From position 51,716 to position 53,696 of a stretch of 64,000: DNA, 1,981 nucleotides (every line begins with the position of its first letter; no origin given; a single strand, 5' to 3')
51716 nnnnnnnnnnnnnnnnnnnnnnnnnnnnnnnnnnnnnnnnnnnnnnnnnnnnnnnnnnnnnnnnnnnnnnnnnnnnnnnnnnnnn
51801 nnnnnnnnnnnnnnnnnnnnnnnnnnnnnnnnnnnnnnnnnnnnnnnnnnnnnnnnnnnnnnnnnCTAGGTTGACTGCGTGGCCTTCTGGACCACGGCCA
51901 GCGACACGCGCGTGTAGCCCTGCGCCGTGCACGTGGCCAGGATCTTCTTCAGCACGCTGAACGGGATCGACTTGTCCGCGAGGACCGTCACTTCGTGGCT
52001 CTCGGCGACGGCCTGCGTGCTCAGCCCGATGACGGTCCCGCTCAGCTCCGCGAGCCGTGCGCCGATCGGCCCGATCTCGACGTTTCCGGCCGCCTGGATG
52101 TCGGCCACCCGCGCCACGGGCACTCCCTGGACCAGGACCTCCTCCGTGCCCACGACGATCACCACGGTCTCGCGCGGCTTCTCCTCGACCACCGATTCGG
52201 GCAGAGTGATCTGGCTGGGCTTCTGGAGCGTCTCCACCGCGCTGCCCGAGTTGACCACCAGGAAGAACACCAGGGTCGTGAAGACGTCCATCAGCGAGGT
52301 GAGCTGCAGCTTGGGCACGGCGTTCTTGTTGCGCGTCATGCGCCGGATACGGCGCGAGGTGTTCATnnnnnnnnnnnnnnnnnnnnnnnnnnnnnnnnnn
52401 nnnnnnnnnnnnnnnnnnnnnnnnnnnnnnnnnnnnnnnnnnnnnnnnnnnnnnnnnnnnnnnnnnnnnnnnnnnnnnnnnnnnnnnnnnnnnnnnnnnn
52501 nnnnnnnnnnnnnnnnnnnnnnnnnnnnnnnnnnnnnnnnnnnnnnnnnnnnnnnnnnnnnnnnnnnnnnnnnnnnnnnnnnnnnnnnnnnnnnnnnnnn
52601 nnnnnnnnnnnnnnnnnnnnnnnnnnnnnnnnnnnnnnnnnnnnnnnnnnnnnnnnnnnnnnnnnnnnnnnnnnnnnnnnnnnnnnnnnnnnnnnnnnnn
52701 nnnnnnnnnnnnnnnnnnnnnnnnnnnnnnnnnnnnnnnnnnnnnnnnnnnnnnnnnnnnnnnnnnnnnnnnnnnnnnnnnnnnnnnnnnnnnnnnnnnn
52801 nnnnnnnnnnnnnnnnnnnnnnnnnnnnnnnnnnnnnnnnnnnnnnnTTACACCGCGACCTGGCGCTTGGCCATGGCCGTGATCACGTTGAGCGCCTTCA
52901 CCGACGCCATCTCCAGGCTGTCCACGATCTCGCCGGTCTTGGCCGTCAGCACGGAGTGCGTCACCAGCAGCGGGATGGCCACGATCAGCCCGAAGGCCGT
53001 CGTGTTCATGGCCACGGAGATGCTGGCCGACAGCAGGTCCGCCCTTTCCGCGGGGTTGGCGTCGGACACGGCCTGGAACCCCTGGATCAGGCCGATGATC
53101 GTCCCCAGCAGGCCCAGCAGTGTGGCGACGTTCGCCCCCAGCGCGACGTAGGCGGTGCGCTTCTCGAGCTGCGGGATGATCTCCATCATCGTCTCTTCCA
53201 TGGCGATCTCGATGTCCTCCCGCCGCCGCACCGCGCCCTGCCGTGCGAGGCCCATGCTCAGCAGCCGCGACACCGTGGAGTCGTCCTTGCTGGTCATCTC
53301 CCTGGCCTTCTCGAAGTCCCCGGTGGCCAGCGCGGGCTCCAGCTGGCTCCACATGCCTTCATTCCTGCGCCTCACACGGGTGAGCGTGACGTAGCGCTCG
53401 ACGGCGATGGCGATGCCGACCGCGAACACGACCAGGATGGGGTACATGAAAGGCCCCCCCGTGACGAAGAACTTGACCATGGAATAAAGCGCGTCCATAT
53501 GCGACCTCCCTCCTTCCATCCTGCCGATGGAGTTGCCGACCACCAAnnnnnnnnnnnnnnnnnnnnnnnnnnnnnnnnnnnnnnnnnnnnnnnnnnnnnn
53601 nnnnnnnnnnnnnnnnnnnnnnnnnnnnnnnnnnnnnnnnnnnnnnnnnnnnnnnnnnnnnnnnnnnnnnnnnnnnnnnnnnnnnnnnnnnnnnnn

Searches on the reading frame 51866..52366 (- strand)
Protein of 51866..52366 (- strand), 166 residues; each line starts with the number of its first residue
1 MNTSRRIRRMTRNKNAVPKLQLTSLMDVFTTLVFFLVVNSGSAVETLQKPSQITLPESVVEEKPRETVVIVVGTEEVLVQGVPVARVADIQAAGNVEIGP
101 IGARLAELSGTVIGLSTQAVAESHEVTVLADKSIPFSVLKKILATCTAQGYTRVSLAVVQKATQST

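Call 72: search_protein_families(library=pfam, proteins=[window:51866-52366:-], max_evalue=0.0001)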
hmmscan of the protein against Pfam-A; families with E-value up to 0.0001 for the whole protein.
window:51866-52366:- (166 aa): 1 family
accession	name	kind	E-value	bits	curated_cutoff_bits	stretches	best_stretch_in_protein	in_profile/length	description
PF02472.21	ExbD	-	4.1e-12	46.7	25.4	1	14-159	2-126/128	Biopolymer transport protein ExbD/TolR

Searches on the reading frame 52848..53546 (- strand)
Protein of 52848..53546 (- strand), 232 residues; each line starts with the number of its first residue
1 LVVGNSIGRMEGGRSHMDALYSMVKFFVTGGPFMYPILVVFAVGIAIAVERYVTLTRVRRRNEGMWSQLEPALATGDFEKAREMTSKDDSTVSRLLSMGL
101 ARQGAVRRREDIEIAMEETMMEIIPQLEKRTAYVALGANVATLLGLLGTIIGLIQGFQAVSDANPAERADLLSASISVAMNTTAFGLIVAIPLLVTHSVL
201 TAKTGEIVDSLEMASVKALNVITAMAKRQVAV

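Call 72: search_protein_families(library=pfam, proteins=[window:52848-53546:-], max_evalue=0.0001)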
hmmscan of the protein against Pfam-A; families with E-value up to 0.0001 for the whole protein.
window:52848-53546:- (232 aa): 1 family
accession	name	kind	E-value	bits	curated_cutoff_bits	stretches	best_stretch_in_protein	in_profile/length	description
PF01618.21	MotA_ExbB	-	4.2e-25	88.4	22.9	1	91-213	5-127/127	MotA/TolQ/ExbB proton channel family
